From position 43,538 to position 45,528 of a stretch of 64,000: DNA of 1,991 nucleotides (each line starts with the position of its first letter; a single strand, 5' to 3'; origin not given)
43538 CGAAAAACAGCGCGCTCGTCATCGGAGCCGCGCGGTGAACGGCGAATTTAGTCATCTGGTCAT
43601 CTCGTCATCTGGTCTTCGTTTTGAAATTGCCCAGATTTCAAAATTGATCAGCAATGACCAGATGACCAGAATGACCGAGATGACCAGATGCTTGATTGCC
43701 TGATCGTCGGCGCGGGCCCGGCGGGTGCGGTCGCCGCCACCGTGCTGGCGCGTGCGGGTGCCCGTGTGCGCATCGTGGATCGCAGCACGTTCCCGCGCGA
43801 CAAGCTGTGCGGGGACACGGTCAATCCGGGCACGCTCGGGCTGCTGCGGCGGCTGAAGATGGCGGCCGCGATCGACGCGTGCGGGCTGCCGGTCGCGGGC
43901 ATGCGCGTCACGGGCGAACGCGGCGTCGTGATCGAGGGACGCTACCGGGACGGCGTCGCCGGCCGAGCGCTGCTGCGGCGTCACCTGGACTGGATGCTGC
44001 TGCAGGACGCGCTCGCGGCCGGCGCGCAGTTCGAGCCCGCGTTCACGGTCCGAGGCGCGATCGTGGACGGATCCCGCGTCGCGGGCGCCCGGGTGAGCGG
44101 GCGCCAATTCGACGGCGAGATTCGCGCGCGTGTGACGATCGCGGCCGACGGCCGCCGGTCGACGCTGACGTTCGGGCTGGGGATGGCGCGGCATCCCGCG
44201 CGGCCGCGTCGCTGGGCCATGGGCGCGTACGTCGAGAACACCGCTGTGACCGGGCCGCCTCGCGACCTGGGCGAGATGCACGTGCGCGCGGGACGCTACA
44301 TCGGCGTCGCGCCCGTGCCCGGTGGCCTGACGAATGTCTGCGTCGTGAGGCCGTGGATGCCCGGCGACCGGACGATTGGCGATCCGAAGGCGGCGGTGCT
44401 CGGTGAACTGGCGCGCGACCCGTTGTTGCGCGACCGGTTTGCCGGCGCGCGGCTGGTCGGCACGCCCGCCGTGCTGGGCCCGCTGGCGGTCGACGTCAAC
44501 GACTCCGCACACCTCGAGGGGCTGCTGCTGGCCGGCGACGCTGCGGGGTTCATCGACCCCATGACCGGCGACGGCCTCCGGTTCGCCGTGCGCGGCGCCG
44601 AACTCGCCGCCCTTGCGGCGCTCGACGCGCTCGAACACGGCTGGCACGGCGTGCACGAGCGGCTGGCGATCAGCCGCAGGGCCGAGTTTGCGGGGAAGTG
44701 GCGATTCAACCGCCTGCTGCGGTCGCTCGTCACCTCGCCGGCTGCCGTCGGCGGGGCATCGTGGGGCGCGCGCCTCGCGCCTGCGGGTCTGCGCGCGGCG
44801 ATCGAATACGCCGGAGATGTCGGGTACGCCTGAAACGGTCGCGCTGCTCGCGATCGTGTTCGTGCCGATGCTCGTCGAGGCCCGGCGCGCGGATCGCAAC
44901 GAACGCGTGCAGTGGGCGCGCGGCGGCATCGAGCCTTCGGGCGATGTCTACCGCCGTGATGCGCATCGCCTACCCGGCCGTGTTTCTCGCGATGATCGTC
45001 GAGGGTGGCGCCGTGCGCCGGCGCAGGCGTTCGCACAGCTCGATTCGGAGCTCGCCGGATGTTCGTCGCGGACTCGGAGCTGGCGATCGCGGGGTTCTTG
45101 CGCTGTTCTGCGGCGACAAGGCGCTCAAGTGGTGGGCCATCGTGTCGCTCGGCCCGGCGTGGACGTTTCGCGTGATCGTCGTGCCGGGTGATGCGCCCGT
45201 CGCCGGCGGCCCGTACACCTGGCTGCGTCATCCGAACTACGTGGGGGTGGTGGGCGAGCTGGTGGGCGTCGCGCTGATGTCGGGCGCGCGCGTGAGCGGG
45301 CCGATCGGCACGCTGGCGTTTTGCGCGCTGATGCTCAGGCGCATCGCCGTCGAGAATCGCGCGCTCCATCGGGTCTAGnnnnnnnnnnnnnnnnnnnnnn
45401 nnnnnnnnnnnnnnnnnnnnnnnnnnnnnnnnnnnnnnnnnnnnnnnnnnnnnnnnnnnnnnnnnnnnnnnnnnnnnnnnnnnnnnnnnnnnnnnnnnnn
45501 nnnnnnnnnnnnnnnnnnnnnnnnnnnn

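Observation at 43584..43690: Two-copy 105-bp composite palindromic element (8-mer arrays around an AT-rich palindromic core) that donates a start codon in one place and a C-terminus in another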

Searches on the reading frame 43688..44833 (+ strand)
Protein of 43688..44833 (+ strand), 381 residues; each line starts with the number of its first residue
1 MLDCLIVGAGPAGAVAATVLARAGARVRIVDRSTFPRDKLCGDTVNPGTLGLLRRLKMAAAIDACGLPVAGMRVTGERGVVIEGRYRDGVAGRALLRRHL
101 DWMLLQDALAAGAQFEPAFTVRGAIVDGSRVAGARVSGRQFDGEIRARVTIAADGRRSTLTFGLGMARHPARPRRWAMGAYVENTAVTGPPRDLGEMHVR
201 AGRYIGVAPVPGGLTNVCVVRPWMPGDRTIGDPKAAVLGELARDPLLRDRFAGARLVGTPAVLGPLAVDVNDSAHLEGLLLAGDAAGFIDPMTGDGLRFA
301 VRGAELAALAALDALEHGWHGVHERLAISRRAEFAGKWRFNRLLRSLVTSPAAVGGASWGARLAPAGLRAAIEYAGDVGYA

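Call 9: find_encoding_contigs(protein=window:43688-44833:+, flank=10000, max_places=6)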
Protein window:43688-44833:+ (381 aa): no gene with exactly this product is on record in the collection.

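Call 36: find_related_loci(query=window:43688-44833:+, collection=metagenome_contigs, flank=2500)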
Query window:43688-44833:+ (381 aa) in metagenome_contigs; peptide patterns used: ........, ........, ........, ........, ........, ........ (x = any residue, [..] = any of these).
600 stretches matched a pattern (row limit reached: there are more); 512 encode a relative of the query (tblastn E <= 1e-3); the best 80 are kept; 80 distinct loci.
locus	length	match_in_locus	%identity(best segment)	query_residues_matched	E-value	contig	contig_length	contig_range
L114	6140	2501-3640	88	1-380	0e+0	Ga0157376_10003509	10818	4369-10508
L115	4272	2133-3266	81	1-379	0e+0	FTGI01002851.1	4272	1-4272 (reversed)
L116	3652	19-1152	83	1-379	0e+0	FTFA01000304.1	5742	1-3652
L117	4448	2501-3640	80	1-381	4e-180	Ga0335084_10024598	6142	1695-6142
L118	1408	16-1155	76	1-381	0e+0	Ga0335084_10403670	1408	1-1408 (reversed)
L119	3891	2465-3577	69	1-377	1e-162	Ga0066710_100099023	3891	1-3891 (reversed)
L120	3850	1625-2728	69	3-378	4e-160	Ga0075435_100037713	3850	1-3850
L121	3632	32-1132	69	3-377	3e-157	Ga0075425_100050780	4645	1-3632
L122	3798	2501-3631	71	1-378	8e-158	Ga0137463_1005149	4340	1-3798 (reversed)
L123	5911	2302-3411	67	3-377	2e-152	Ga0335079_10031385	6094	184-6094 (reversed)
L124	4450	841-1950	67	3-377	3e-153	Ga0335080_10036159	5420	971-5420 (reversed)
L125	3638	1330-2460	71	1-378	6e-157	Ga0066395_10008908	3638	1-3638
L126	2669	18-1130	66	1-377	7e-158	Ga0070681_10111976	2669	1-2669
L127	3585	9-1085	70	19-378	4e-147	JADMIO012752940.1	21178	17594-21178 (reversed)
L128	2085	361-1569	66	1-381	6e-155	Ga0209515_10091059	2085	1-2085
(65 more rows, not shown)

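Call 63: search_protein_families(library=pfam, proteins=[window:43688-44833:+], max_evalue=0.00001)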
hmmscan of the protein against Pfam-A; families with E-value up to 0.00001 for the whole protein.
window:43688-44833:+ (381 aa): 2 families
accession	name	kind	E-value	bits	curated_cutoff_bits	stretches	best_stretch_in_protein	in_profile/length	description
PF01494.25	FAD_binding_3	-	1.1e-23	84.5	22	1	3-304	3-311/349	FAD binding domain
PF13450.12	NAD_binding_8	-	7.7e-06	26.5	21.9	0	6-33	1-28/68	NAD(P)-binding Rossmann-like domain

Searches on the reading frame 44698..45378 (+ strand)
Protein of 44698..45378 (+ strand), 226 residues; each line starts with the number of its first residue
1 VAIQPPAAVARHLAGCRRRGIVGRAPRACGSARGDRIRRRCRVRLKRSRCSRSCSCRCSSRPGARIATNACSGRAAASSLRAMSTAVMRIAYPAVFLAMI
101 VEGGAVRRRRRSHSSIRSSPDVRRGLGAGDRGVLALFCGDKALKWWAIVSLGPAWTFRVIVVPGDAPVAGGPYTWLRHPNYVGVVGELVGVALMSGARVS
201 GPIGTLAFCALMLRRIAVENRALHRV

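Call 63: search_protein_families(library=pfam, proteins=[window:44698-45378:+], max_evalue=0.00001)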
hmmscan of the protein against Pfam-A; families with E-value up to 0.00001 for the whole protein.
window:44698-45378:+ (226 aa): 2 families
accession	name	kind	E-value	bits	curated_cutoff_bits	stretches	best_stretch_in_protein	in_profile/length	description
PF04140.19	ICMT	-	1e-19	71.2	24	1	134-224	2-94/95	Isoprenylcysteine carboxyl methyltransferase (ICMT) family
PF04191.18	PEMT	-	1e-08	36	25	1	135-225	8-100/105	Phospholipid methyltransferase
